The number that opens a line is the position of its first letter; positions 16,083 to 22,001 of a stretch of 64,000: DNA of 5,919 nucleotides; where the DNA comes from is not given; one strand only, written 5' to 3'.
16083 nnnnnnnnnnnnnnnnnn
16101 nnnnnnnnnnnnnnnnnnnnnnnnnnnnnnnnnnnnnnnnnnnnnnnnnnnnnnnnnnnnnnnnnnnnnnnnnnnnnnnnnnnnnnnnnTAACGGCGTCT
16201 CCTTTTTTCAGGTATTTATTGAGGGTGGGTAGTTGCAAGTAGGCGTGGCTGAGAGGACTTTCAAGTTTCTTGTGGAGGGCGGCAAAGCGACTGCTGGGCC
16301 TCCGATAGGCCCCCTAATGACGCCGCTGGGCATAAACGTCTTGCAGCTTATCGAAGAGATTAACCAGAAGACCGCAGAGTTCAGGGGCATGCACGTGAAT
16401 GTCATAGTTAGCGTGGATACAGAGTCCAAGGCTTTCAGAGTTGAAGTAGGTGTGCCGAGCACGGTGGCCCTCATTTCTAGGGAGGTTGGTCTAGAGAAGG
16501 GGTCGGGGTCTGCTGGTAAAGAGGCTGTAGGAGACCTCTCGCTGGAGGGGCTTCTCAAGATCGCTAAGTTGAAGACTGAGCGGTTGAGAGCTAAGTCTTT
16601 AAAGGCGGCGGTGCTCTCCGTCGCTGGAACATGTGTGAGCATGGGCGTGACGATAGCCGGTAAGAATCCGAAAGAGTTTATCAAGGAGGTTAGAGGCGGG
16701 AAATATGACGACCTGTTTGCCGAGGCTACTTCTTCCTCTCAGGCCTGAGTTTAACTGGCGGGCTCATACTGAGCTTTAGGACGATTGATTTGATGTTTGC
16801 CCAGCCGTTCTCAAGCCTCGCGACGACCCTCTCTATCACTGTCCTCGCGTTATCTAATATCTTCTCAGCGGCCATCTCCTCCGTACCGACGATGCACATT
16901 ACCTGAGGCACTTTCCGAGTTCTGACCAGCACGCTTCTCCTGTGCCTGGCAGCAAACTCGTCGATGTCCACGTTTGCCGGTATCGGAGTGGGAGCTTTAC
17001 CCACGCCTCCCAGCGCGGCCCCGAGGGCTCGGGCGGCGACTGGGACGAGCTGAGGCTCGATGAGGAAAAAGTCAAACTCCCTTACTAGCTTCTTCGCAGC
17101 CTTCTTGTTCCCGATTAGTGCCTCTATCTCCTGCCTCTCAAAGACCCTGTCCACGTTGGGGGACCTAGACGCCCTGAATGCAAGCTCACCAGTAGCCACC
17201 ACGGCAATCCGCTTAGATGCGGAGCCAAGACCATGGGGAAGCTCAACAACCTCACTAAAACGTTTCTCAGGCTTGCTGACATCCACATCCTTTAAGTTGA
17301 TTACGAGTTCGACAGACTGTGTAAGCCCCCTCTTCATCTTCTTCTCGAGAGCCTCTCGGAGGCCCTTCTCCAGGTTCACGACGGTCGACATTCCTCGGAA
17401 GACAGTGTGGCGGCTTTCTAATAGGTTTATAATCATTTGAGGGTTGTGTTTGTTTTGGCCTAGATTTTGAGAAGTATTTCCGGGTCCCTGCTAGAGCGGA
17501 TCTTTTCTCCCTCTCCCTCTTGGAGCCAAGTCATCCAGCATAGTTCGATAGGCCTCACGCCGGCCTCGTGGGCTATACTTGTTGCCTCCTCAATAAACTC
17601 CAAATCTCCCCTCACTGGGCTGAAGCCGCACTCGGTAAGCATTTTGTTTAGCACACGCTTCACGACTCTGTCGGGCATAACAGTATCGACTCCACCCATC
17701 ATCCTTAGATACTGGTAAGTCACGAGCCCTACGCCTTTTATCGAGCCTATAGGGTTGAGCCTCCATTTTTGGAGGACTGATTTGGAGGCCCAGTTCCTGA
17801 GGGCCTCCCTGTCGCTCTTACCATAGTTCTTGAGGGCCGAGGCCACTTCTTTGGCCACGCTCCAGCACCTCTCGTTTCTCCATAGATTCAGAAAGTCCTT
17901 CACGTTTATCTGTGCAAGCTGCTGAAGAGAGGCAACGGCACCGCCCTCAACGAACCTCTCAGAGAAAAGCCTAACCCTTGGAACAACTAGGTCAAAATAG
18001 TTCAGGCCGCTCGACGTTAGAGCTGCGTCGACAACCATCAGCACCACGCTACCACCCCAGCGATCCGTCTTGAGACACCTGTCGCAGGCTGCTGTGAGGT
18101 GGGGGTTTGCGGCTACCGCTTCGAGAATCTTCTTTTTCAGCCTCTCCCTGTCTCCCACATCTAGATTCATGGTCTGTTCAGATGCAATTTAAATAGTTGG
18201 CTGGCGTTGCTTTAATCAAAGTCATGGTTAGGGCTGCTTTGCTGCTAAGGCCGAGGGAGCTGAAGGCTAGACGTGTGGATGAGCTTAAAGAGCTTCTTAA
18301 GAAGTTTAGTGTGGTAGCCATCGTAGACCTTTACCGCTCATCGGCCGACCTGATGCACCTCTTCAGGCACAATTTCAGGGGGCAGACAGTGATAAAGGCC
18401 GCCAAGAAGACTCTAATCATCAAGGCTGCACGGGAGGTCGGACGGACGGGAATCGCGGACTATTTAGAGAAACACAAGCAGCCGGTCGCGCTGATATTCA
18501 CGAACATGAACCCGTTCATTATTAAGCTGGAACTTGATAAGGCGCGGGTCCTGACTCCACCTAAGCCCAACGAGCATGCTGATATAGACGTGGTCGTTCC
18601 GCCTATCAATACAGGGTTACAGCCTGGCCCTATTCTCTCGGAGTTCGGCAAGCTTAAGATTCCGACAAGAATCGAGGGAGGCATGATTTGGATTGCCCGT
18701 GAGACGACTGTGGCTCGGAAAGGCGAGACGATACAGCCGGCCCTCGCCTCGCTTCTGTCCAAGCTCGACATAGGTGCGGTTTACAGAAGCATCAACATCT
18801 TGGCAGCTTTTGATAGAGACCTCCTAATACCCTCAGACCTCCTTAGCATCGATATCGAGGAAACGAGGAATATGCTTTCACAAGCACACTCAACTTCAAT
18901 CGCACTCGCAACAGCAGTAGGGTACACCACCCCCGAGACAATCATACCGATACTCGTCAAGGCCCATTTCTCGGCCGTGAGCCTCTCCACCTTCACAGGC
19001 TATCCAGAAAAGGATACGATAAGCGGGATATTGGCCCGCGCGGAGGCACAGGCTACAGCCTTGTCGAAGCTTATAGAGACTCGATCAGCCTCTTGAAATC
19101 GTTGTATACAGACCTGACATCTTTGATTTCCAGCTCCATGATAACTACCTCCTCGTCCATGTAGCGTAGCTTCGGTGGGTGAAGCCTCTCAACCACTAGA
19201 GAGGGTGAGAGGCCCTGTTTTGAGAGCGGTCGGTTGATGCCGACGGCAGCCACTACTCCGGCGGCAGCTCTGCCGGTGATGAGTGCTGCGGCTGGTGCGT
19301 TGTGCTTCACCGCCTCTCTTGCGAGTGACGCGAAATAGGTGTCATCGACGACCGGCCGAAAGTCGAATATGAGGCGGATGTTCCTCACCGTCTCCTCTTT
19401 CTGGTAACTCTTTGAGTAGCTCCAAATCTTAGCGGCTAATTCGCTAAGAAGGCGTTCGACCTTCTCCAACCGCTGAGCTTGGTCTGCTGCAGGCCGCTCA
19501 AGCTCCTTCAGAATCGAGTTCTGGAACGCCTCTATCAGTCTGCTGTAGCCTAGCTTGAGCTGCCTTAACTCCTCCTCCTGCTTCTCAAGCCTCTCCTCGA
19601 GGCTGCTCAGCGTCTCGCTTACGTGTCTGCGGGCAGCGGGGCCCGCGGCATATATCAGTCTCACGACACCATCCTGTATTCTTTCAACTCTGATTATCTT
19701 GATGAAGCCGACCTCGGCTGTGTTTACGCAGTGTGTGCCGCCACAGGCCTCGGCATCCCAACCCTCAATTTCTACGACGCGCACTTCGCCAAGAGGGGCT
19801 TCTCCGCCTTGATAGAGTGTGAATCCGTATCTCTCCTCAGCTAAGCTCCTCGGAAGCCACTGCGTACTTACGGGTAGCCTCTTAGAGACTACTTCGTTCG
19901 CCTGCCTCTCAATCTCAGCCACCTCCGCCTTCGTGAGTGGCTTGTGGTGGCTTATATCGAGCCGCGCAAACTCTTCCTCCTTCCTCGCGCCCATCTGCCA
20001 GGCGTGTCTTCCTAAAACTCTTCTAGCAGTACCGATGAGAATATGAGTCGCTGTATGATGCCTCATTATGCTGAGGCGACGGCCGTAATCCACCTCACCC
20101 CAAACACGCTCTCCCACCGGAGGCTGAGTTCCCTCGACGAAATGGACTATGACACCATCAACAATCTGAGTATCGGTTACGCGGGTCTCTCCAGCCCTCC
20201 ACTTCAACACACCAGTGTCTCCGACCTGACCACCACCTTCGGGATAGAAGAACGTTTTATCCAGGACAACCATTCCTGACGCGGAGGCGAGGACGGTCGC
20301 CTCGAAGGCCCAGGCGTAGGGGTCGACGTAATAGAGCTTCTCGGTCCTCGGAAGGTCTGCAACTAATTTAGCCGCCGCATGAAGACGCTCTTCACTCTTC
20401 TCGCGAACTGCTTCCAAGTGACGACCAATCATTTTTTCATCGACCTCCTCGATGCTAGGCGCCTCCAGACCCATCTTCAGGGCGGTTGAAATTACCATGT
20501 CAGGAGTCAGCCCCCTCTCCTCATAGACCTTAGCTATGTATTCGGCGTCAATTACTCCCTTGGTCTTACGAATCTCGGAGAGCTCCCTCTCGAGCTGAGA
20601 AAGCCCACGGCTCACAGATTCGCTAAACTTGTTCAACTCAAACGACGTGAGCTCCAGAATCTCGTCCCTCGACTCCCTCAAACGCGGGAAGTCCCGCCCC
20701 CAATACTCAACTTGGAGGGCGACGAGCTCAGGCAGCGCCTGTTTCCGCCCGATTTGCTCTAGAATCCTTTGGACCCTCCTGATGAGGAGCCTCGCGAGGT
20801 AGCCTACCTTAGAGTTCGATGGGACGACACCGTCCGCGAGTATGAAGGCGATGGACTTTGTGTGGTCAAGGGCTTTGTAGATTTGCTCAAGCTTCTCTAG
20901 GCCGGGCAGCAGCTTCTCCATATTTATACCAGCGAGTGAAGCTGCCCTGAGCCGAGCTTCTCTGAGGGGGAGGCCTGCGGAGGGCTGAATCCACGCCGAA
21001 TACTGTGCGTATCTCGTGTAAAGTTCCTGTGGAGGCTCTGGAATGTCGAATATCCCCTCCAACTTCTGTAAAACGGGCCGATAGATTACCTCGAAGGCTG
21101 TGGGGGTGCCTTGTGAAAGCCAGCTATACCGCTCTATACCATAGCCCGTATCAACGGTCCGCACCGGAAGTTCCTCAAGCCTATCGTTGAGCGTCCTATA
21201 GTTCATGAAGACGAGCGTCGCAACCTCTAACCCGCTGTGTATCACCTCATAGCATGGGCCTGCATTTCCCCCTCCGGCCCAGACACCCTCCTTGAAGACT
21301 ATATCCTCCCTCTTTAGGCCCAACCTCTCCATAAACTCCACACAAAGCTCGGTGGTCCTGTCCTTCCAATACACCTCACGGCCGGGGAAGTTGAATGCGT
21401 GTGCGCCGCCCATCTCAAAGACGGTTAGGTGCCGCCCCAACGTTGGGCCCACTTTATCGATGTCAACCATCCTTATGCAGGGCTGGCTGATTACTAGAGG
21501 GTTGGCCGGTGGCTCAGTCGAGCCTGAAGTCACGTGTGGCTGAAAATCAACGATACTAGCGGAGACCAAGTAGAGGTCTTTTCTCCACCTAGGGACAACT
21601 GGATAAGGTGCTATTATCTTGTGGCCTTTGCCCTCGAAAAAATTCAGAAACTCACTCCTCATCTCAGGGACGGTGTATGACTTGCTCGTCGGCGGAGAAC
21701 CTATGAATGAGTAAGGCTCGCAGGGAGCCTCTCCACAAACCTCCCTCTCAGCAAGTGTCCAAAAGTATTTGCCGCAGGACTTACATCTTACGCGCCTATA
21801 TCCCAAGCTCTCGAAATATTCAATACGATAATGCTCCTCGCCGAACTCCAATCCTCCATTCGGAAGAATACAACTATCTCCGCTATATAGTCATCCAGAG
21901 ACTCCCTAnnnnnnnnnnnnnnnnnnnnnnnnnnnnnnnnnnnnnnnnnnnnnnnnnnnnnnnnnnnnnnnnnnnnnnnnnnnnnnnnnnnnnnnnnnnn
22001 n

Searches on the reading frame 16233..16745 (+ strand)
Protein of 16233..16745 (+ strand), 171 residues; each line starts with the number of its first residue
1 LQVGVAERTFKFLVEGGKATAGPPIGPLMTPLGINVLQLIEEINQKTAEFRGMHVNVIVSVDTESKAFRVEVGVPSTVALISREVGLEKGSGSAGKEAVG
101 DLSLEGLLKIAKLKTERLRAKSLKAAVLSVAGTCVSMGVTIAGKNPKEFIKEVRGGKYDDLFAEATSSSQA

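Call 29: search_protein_families(library=pfam, proteins=[window:16233-16745:+], max_evalue=0.00001)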
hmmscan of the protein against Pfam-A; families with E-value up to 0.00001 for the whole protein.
window:16233-16745:+ (171 aa): 2 families
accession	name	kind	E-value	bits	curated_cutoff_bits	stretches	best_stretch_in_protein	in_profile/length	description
PF00298.24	Ribosomal_L11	-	2.1e-19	70.1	21.4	1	74-141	2-69/69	Ribosomal protein L11, RNA binding domain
PF03946.19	Ribosomal_L11_N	-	4.3e-17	62.1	32.9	1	11-65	2-55/58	Ribosomal protein L11, N-terminal domain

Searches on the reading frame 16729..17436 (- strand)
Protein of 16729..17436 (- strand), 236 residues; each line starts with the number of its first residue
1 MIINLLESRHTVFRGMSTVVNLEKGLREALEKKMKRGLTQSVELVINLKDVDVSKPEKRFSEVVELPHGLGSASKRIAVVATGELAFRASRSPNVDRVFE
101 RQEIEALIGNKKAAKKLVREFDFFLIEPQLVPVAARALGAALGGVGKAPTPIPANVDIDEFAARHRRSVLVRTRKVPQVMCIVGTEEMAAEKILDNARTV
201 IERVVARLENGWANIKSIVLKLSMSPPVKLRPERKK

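Call 29: search_protein_families(library=pfam, proteins=[window:16729-17436:-], max_evalue=0.00001)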
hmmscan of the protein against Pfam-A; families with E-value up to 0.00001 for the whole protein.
window:16729-17436:- (236 aa): 1 family
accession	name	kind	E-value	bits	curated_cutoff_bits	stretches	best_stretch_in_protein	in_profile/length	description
PF00687.26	Ribosomal_L1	-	4.3e-42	144.4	32.2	1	31-226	2-198/198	Ribosomal protein L1p/L10e family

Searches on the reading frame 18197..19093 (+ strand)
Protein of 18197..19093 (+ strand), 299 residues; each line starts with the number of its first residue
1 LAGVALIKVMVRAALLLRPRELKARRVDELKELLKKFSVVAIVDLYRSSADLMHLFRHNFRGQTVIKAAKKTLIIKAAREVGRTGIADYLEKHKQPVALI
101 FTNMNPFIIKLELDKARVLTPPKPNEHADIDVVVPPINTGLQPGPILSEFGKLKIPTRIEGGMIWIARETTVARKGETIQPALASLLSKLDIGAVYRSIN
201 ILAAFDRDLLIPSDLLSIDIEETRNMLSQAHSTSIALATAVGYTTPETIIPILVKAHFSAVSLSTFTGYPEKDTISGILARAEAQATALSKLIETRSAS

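Call 29: search_protein_families(library=pfam, proteins=[window:18197-19093:+], max_evalue=0.00001)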
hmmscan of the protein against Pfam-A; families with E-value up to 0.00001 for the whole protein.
window:18197-19093:+ (299 aa): 2 families
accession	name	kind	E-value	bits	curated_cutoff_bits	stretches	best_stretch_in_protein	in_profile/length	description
PF17777.6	RL10P_insert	-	2.5e-17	62.9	29.1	1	127-192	6-71/71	Insertion domain in 60S ribosomal protein L10P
PF00466.25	Ribosomal_L10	-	1.4e-14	54.3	22.8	1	19-111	2-93/100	Ribosomal protein L10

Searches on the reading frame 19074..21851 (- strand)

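Call 29: search_protein_families(library=pfam, proteins=[window:19074-21851:-], max_evalue=0.00001)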
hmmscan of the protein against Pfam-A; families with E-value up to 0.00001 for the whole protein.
window:19074-21851:- (926 aa): 2 families
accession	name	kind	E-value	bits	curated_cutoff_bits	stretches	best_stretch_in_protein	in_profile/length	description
PF01411.24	tRNA-synt_2c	-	1.3e-103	347.9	30.3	2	63-261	1-199/552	tRNA synthetases class II (A)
PF07973.19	tRNA_SAD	-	2.2e-14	53.6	24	1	690-732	1-43/44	Threonyl and Alanyl tRNA synthetase second additional domain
